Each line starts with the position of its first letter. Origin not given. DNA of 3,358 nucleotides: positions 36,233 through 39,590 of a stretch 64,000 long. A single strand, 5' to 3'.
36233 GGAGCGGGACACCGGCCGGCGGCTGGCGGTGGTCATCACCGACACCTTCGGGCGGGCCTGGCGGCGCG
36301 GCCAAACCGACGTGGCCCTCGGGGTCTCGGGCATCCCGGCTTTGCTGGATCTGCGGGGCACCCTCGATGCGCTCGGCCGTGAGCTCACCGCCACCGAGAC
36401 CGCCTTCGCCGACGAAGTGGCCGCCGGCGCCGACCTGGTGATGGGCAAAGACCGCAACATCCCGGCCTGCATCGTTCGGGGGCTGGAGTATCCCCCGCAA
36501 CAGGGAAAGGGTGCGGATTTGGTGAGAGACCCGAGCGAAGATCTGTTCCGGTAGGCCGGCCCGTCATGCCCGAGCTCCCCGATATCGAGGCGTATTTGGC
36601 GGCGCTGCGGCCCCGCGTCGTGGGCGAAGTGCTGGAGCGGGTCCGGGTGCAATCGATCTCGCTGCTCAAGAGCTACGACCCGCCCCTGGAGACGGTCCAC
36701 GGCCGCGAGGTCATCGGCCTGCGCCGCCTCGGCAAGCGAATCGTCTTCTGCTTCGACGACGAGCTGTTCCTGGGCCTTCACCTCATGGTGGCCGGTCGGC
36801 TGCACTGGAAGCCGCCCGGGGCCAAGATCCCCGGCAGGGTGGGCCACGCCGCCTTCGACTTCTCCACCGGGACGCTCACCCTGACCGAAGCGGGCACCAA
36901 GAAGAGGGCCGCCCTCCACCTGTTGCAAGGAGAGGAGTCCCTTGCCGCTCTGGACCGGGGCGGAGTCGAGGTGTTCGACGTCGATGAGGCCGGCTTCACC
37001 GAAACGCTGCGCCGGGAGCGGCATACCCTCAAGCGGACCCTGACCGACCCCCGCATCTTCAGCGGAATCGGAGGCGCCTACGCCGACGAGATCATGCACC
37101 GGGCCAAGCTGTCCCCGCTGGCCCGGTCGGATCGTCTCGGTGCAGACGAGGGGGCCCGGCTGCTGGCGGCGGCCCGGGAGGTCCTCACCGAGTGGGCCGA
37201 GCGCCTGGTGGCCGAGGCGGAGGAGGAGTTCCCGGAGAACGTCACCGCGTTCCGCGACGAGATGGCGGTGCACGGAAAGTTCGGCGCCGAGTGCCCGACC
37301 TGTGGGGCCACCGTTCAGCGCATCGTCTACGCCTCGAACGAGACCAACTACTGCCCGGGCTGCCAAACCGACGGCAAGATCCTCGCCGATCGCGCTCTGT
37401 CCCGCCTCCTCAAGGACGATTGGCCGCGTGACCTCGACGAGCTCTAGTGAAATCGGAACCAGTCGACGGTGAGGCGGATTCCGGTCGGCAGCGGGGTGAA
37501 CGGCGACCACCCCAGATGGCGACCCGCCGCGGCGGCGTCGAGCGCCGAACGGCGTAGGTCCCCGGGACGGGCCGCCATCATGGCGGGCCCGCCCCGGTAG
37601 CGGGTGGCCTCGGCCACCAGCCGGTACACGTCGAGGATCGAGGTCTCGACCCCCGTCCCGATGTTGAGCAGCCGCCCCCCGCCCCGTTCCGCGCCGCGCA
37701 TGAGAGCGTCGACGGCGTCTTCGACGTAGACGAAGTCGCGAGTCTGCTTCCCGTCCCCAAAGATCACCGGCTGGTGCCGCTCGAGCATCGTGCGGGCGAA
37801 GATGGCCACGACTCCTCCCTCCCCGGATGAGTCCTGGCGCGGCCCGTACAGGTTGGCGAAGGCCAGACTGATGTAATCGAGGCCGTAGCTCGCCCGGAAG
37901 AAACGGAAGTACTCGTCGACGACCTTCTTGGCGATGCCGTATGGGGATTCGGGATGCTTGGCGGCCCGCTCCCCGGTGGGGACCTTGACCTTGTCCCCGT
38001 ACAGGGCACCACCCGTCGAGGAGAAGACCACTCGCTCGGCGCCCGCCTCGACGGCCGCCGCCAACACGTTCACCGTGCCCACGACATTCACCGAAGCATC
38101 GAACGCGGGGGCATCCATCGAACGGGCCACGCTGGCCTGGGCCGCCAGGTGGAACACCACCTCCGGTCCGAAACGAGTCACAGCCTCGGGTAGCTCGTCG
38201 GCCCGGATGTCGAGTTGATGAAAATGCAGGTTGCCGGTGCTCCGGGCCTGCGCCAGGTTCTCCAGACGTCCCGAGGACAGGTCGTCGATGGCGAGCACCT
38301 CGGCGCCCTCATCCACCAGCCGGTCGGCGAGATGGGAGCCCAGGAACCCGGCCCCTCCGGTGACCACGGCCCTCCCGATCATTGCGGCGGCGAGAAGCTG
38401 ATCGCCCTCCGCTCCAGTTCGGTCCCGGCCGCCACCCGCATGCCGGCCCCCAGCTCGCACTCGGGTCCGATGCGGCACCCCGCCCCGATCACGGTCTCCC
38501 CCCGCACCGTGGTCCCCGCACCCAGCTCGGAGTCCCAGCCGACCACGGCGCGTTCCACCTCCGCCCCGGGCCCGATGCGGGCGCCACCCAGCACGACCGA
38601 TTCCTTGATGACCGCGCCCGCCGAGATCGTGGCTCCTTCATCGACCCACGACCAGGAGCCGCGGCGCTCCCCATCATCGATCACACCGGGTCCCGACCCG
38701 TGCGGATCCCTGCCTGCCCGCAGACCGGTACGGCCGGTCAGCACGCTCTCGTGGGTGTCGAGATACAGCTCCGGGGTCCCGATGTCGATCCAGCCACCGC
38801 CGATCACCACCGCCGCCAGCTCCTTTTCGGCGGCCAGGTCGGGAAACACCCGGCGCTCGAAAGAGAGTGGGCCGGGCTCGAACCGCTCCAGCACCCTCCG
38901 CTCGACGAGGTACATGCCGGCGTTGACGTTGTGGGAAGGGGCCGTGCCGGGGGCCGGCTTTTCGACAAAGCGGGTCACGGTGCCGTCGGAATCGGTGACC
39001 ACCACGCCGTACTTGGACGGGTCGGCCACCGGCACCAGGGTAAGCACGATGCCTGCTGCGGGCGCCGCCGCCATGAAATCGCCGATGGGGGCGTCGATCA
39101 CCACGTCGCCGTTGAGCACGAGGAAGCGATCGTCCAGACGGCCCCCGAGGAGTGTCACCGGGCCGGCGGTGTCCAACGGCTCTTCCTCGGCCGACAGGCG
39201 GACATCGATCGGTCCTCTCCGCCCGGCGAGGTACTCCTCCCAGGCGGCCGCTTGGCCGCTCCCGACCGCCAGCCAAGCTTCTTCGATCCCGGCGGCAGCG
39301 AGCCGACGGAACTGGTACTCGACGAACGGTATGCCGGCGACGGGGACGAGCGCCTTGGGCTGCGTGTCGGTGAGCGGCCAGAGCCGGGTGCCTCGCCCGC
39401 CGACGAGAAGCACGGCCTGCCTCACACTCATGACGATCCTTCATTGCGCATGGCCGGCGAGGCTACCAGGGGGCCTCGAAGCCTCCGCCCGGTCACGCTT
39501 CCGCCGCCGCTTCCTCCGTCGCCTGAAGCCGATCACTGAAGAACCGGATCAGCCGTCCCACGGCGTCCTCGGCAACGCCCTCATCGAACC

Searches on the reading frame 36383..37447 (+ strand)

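Call 19: search_protein_families(library=pfam, proteins=[window:36383-37447:+], max_evalue=0.00001)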
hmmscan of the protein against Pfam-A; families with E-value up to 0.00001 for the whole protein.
window:36383-37447:+ (354 aa): 2 families
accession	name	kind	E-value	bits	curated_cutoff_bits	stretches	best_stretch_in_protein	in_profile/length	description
PF01149.29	Fapy_DNA_glyco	-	1.8e-15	58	25.5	1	62-163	1-103/117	Formamidopyrimidine-DNA glycosylase N-terminal domain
PF06831.19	H2TH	-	1e-10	41.9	34.7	1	201-270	11-80/93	Formamidopyrimidine-DNA glycosylase H2TH domain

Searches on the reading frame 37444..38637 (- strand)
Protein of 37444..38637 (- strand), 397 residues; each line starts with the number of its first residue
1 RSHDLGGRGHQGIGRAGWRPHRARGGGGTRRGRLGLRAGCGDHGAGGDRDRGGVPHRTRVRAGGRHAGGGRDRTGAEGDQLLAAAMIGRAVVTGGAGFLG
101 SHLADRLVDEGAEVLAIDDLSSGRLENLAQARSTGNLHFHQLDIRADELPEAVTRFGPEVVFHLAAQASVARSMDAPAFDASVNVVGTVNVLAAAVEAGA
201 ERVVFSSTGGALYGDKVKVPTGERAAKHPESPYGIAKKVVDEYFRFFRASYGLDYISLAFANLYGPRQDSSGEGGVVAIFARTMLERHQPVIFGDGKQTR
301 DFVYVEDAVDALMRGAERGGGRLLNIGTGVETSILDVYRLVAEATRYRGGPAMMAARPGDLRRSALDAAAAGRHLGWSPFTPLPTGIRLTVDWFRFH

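Call 19: search_protein_families(library=pfam, proteins=[window:37444-38637:-], max_evalue=0.00001)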
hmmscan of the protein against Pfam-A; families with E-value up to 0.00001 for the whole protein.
window:37444-38637:- (397 aa): 7 families
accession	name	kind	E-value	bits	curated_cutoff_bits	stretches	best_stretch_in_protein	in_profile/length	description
PF01370.27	Epimerase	-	1.1e-57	195.7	20.9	1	91-327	2-240/240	NAD dependent epimerase/dehydratase family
PF16363.11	GDP_Man_Dehyd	-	2.8e-53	181.9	27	1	92-388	2-330/332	GDP-mannose 4,6 dehydratase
PF01073.25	3Beta_HSD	-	5.6e-18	65.4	22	1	91-311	1-224/280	3-beta hydroxysteroid dehydrogenase/isomerase family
PF02719.21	Polysacc_synt_2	-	3.2e-16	59.8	20.2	1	91-343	2-245/293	Polysaccharide biosynthesis protein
PF04321.23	RmlD_sub_bind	-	4.2e-10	39.6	27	1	91-240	4-132/287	RmlD substrate binding domain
PF13460.12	NAD_binding_10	-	5e-08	33.5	27.2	1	94-264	1-147/184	NAD(P)H-binding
PF07993.18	NAD_binding_4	-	5.2e-07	29.5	20.1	0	159-226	90-153/258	Male sterility protein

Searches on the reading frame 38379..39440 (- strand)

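Call 19: search_protein_families(library=pfam, proteins=[window:38379-39440:-], max_evalue=0.00001)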
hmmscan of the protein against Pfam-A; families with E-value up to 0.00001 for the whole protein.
window:38379-39440:- (353 aa): 4 families
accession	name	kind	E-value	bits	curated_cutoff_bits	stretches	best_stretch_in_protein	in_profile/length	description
PF00483.29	NTP_transferase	-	3.7e-39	135.2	21.2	1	9-234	2-243/245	Nucleotidyl transferase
PF12804.13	NTP_transf_3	-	8.5e-09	36.2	27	1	9-124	1-108/160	MobA-like NTP transferase domain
PF00132.30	Hexapep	-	1.7e-08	34.2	27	0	285-314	6-36/36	Bacterial transferase hexapeptide (six repeats)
PF25084.1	LbH_EIF2B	-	8.9e-07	29.3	54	1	264-329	39-104/105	EIF2B subunit epsilon LbH domain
